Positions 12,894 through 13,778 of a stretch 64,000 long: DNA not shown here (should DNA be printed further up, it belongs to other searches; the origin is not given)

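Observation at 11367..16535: ABC importer operon with an embedded split TPP-dependent decarboxylase (ComD/ComE-like) between the SBP and permease genes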

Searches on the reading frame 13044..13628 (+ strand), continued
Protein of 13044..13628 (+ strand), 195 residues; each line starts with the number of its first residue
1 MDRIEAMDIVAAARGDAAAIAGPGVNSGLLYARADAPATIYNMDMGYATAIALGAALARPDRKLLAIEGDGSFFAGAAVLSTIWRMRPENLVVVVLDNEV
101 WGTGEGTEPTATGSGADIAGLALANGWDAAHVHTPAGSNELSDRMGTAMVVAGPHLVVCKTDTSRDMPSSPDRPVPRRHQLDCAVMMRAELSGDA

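Call 37: search_dna_similar(query=window:13044-13628:+, collection=plasmids, mode=protein, max_evalue=1e-10, max_rows=30)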
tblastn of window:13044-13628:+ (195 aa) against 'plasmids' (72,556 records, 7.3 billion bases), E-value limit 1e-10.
No match.
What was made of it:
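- Tried and rejected: Plasmid-borne, annotated relatives: tblastn of beta against PLSDB found nothing (call 37).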

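Call 53: search_protein_families(library=pfam, proteins=[L033:6-1181:+, L033:2020-2721:+, L033:2874-6464:+, L033:6430-6954:+, L033:7735-9426:+, L033:10620-11729:-, L033:12364-13035:+, L033:13376-15292:+, L033:15867-16787:+, L033:17436-19499:-], max_evalue=0.001)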
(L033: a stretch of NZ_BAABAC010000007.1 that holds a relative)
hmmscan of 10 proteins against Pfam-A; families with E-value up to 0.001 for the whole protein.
L033:6-1181:+ (392 aa): 2 families
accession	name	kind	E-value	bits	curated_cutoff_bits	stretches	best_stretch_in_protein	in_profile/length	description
PF00355.32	Rieske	-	9.8e-16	57.9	20.3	1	2-81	6-83/88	Rieske [2Fe-2S] domain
PF00848.25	Ring_hydroxyl_A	-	1.6e-13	51.5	24.9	1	145-352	9-180/208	Ring hydroxylating alpha subunit (catalytic domain)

L033:2020-2721:+ (234 aa): 0 families

L033:2874-6464:+ (1197 aa): 5 families
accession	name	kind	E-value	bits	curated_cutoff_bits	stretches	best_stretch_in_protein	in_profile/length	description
PF20256.3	MoCoBD_2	-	4.3e-70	236.9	27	1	493-769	2-283/283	Molybdopterin cofactor-binding domain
PF02738.23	MoCoBD_1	-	4.2e-59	200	27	1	250-467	27-244/244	Molybdopterin cofactor-binding domain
PF00941.27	FAD_binding_5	-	7.7e-36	123.9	27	1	885-1087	6-169/170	FAD binding domain in molybdopterin dehydrogenase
PF01315.27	Ald_Xan_dh_C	-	6.9e-27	94.4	31.3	1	97-205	1-110/110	Aldehyde oxidase and xanthine dehydrogenase, a/b hammerhead domain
PF03450.22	CO_deh_flav_C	-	5.1e-11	43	25.5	1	1103-1171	10-77/102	CO dehydrogenase flavoprotein C-terminal domain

L033:6430-6954:+ (175 aa): 0 families

L033:7735-9426:+ (564 aa): 4 families
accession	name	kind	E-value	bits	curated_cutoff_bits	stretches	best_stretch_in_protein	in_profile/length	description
PF00155.27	Aminotran_1_2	-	2.3e-62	211.7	19.7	1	212-558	2-358/361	Aminotransferase class I and II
PF01041.23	DegT_DnrJ_EryC1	-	5.1e-07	29.7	19.8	1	272-386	39-147/360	DegT/DnrJ/EryC1/StrS aminotransferase family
PF12897.13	Asp_aminotransf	-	6.4e-07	29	27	1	296-535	124-374/421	Aspartate amino-transferase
PF01053.26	Cys_Met_Meta_PP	-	7e-06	25.3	27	1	255-386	54-175/381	Cys/Met metabolism PLP-dependent enzyme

L033:10620-11729:- (370 aa): 0 families

L033:12364-13035:+ (224 aa): 0 families

L033:13376-15292:+ (639 aa): 2 families
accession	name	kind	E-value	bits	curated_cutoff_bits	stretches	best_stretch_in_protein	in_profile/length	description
PF00710.25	Asparaginase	-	9.5e-08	32.2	22.5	1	304-413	60-163/193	Asparaginase, N-terminal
PF17763.6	Asparaginase_C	-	6.2e-07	29.8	34.6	1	523-602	15-101/114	Glutaminase/Asparaginase C-terminal domain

L033:15867-16787:+ (307 aa): 1 family
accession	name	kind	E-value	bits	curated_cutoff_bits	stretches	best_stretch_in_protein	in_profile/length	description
PF00528.27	BPD_transp_1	-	1.9e-20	73.8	26.4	1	93-291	2-182/184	Binding-protein-dependent transport system inner membrane component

L033:17436-19499:- (688 aa): 2 families
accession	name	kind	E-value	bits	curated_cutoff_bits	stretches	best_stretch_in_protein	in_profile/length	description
PF06742.16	DUF1214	-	1.5e-31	109.7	25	1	264-374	1-111/112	Protein of unknown function (DUF1214)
PF06863.17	DUF1254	-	4.4e-08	33.8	22.2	1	118-182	70-133/133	Protein of unknown function (DUF1254)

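Call 54: find_homologous_proteins(query=L033:10001-10597:+, max_evalue=1e-20)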
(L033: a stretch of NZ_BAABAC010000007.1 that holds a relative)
Query L033:10001-10597:+ (199 aa): 207 proteins with E <= 1e-20 among 2059 candidates; the best 120 are listed.
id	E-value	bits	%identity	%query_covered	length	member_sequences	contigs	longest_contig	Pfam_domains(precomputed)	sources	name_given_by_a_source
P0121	3.2e-117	407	96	100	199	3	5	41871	PF02775.27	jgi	jgi:TPP-dependent indolepyruvate ferredoxin oxidoreductase alpha subunit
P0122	1.0e-103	363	84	100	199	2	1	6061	PF02775.27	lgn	-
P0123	7.1e-93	328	75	100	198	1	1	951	PF02775.27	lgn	-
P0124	1.8e-91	323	75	100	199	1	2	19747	PF02775.27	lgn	-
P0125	5.4e-91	322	74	100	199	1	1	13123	PF02775.27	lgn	-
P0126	2.8e-90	319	73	100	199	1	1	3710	PF02775.27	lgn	-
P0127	6.2e-90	318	73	100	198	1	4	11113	PF02775.27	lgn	-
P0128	6.3e-90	318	72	100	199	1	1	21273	PF02775.27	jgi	jgi:sulfopyruvate decarboxylase subunit beta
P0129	1.7e-88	313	74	100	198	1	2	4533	PF02775.27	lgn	-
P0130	1.7e-88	313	73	100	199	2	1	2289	PF02775.27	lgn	-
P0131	2.5e-88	313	71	100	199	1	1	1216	PF02775.27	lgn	-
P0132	6.2e-87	308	70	100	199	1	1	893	PF02775.27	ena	-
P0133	3.7e-85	303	70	100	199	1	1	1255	PF02775.27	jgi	jgi:sulfopyruvate decarboxylase subunit beta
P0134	6.7e-83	295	67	100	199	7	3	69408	PF02775.27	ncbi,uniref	ncbi:thiamine pyrophosphate-dependent enzyme [Streptomyces sp. NPDC056159]|uniref:thiamine pyrophosp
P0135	4.6e-81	289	66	100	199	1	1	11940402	PF02775.27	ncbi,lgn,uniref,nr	ncbi:thiamine pyrophosphate-dependent enzyme [Streptomyces sp. NBC_01320]|uniref:thiamine pyrophosph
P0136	1.8e-80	287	67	100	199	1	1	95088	PF02775.27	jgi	-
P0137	1.9e-80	287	67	100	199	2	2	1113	PF02775.27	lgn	-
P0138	3.2e-80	286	66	100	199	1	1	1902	PF02775.27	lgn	-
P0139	4.1e-80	286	66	100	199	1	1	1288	PF02775.27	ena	-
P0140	4.6e-79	283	65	100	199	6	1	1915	PF02775.27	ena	-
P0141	6.7e-79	282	63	100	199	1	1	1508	PF02775.27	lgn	-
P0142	1.2e-78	281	66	100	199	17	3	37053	PF02775.27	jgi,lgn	jgi:thiamine pyrophosphate-dependent acetolactate synthase large subunit-like protein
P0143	3.0e-78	280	63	100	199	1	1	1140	PF02775.27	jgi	-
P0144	7.2e-78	279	63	100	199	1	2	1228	PF02775.27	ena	-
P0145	5.1e-77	276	63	100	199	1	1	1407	PF02775.27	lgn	-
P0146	9.9e-77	275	65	100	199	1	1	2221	PF02775.27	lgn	-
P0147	1.5e-76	274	61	100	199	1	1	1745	PF02775.27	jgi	jgi:thiamine pyrophosphate-dependent acetolactate synthase large subunit-like protein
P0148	1.7e-76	274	63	100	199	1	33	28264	PF02775.27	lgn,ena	-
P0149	1.7e-76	274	63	100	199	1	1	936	PF02775.27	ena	-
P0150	2.0e-76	274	61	100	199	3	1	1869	PF02775.27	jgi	jgi:thiamine pyrophosphate-dependent acetolactate synthase large subunit-like protein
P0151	2.6e-76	274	62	100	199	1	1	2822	PF02775.27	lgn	-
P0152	3.1e-76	273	61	100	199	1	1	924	PF02775.27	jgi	jgi:sulfopyruvate decarboxylase subunit beta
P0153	3.5e-76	273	88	76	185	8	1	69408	PF02775.27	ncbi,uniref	ncbi:thiamine pyrophosphate-dependent enzyme [Streptomyces sp. NPDC056165]|uniref:thiamine pyrophosp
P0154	4.4e-76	273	60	100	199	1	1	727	PF02775.27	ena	-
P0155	5.3e-76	273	61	100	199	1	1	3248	PF02775.27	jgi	jgi:sulfopyruvate decarboxylase subunit beta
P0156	6.5e-76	272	60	100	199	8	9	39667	PF02775.27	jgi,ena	jgi:thiamine pyrophosphate-dependent acetolactate synthase large subunit-like protein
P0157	7.3e-76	272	61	100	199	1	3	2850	PF02775.27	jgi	jgi:sulfopyruvate decarboxylase subunit beta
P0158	8.5e-76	272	61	100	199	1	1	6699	PF02775.27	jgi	jgi:sulfopyruvate decarboxylase subunit beta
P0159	8.9e-76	272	63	100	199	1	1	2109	PF02775.27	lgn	-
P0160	9.7e-76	272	59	100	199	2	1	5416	PF02775.27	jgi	-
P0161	1.3e-75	271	64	100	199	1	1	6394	PF02775.27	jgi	jgi:thiamine pyrophosphate-dependent acetolactate synthase large subunit-like protein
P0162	1.7e-75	271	63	100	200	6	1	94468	PF02775.27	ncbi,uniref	ncbi:thiamine pyrophosphate-dependent enzyme [Nonomuraea sp. NPDC049486]|uniref:thiamine pyrophospha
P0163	1.9e-75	271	60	100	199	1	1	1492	PF02775.27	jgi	jgi:sulfopyruvate decarboxylase subunit beta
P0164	2.0e-75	271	60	100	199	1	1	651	PF02775.27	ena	-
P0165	2.1e-75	271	59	100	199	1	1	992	PF02775.27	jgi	jgi:thiamine pyrophosphate-dependent acetolactate synthase large subunit-like protein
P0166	2.7e-75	270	59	100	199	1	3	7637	PF02775.27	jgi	jgi:thiamine pyrophosphate-dependent acetolactate synthase large subunit-like protein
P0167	2.8e-75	270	59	100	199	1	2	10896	PF02775.27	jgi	jgi:sulfopyruvate decarboxylase subunit beta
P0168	5.3e-75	269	59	100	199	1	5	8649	PF02775.27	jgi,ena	jgi:sulfopyruvate decarboxylase subunit beta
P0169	7.2e-75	269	62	100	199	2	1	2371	PF02775.27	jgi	jgi:sulfopyruvate decarboxylase subunit beta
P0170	7.2e-75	269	59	100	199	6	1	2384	PF02775.27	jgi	jgi:sulfopyruvate decarboxylase subunit beta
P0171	7.5e-75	269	62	100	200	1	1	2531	PF02775.27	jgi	jgi:sulfopyruvate decarboxylase subunit beta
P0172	7.8e-75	269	60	100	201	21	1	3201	PF02775.27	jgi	-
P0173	9.8e-75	269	59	100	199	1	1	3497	PF02775.27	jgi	jgi:thiamine pyrophosphate-dependent acetolactate synthase large subunit-like protein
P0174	1.1e-74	268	61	100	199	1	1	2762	PF02775.27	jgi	jgi:sulfopyruvate decarboxylase subunit beta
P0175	1.1e-74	268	62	100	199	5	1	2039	PF02775.27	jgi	jgi:thiamine pyrophosphate-dependent acetolactate synthase large subunit-like protein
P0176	1.2e-74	268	61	100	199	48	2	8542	PF02775.27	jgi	jgi:sulfopyruvate decarboxylase subunit beta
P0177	1.5e-74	268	62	100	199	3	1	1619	PF02775.27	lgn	-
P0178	1.9e-74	268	60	100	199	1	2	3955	PF02775.27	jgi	-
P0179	1.9e-74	268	63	100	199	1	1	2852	PF02775.27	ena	-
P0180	2.7e-74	267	62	100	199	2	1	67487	PF02775.27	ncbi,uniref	ncbi:thiamine pyrophosphate-dependent enzyme [Rhizobium sp. BR 314]|uniref:thiamine pyrophosphate-de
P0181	3.6e-74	267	58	100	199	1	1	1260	PF02775.27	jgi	jgi:sulfopyruvate decarboxylase subunit beta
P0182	4.9e-74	266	58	100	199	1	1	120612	PF02775.27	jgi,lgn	jgi:sulfopyruvate decarboxylase subunit beta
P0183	6.9e-74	266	60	100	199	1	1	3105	PF02775.27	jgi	-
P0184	8.5e-74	266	61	100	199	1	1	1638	PF02775.27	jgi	jgi:sulfopyruvate decarboxylase subunit beta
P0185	1.0e-73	265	61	100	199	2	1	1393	PF02775.27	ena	-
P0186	1.1e-73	265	61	100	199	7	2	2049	PF02775.27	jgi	jgi:sulfopyruvate decarboxylase subunit beta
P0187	1.2e-73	265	59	100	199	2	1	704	PF02775.27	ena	-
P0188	1.2e-73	265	60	100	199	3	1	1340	PF02775.27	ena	-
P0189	1.8e-73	264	61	100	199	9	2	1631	PF02775.27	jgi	jgi:sulfopyruvate decarboxylase subunit beta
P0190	2.0e-73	264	60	100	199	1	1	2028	PF02775.27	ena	-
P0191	2.5e-73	264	61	100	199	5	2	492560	PF02775.27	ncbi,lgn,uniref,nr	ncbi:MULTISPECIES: thiamine pyrophosphate-dependent enzyme [unclassified Beijerinckia]|uniref:thiami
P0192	2.5e-73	264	60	100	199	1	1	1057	PF02775.27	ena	-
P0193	3.6e-73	263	61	100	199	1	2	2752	PF02775.27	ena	-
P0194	4.9e-73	263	61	100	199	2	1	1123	PF02775.27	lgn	-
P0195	5.7e-73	263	64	99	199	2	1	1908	PF02775.27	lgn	-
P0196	6.1e-73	263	61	100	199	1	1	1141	PF02775.27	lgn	-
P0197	8.6e-73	262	61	100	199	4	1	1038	PF02775.27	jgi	jgi:sulfopyruvate decarboxylase subunit beta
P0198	1.0e-72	262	60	100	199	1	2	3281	PF02775.27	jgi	-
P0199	1.2e-72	262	60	100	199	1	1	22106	PF02775.27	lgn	-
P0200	2.2e-72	261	59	100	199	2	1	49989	PF02775.27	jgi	jgi:thiamine pyrophosphate-dependent acetolactate synthase large subunit-like protein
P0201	2.5e-72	261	63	100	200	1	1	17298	PF02775.27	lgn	-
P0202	2.7e-72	261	60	100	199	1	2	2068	PF02775.27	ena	-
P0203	2.7e-72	261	60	100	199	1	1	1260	PF02775.27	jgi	jgi:sulfopyruvate decarboxylase subunit beta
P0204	4.4e-72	260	61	100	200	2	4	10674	PF02775.27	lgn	-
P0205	6.1e-72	259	61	100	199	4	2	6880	PF02775.27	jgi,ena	-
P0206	6.2e-72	259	58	100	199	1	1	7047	PF02775.27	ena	-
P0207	6.8e-72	259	59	100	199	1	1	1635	PF02775.27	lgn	-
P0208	9.7e-72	259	62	100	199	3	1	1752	PF02775.27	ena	-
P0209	1.1e-71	259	60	100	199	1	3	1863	PF02775.27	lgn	-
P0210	1.2e-71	259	60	100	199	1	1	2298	PF02775.27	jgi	jgi:thiamine pyrophosphate-dependent acetolactate synthase large subunit-like protein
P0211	1.3e-71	258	60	100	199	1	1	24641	PF02775.27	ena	-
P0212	1.4e-71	258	59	100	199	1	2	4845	PF02775.27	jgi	jgi:sulfopyruvate decarboxylase subunit beta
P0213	1.6e-71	258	59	100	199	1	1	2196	PF02775.27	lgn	-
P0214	1.6e-71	258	59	100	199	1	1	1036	PF02775.27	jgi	jgi:thiamine pyrophosphate-dependent acetolactate synthase large subunit-like protein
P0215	2.8e-71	257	60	100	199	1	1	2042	PF02775.27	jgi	jgi:sulfopyruvate decarboxylase subunit beta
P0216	3.3e-71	257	60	100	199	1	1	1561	PF02775.27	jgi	-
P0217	7.3e-71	256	61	100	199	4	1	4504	PF02775.27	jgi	jgi:sulfopyruvate decarboxylase subunit beta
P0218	9.5e-71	256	60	100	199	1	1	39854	PF02775.27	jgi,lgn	jgi:thiamine pyrophosphate-dependent acetolactate synthase large subunit-like protein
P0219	1.4e-70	255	59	100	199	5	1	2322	PF02775.27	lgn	-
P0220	1.5e-70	255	58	100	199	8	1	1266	PF02775.27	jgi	-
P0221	1.7e-70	255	59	100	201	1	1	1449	PF02775.27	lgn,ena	-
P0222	1.9e-70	255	60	100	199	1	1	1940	PF02775.27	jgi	jgi:thiamine pyrophosphate-dependent acetolactate synthase large subunit-like protein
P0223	2.8e-70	254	59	100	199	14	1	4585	PF02775.27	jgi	jgi:thiamine pyrophosphate-dependent acetolactate synthase large subunit-like protein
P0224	3.1e-70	254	61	99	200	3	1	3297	PF02775.27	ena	-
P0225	3.7e-70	254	59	100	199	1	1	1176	PF02775.27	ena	-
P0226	4.8e-70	253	59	100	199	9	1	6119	PF02775.27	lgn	-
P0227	5.2e-70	253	59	100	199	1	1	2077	PF02775.27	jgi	jgi:thiamine pyrophosphate-dependent acetolactate synthase large subunit-like protein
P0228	6.5e-70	253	59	100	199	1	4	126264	PF02775.27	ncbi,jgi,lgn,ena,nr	ncbi:MAG TPA: thiamine pyrophosphate-dependent enzyme [Stellaceae bacterium]|nr:thiamine pyrophospha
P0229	7.3e-70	253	58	100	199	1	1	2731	PF02775.27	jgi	jgi:thiamine pyrophosphate-dependent acetolactate synthase large subunit-like protein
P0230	1.3e-69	252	58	100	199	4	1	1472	PF02775.27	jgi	-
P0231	1.3e-69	252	61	100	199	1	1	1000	PF02775.27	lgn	-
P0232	1.3e-69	252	61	100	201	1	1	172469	PF02775.27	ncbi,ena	-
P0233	1.5e-69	252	58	100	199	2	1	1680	PF02775.27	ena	-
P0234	1.7e-69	252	60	100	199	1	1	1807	PF02775.27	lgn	-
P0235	1.9e-69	251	58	100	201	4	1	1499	PF02775.27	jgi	jgi:thiamine pyrophosphate-dependent acetolactate synthase large subunit-like protein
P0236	2.3e-69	251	59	100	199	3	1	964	PF02775.27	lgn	-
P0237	2.4e-69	251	58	100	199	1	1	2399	PF02775.27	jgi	-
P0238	4.1e-69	250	59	100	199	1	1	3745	PF02775.27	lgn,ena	-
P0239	5.3e-69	250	59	100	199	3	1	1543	PF02775.27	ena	-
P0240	9.7e-69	249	59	100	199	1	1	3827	PF02775.27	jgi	jgi:sulfopyruvate decarboxylase subunit beta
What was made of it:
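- Tried and rejected: A search seeded with the Nocardioides ginsengisoli beta subunit listed no N. simplex protein (call 54).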
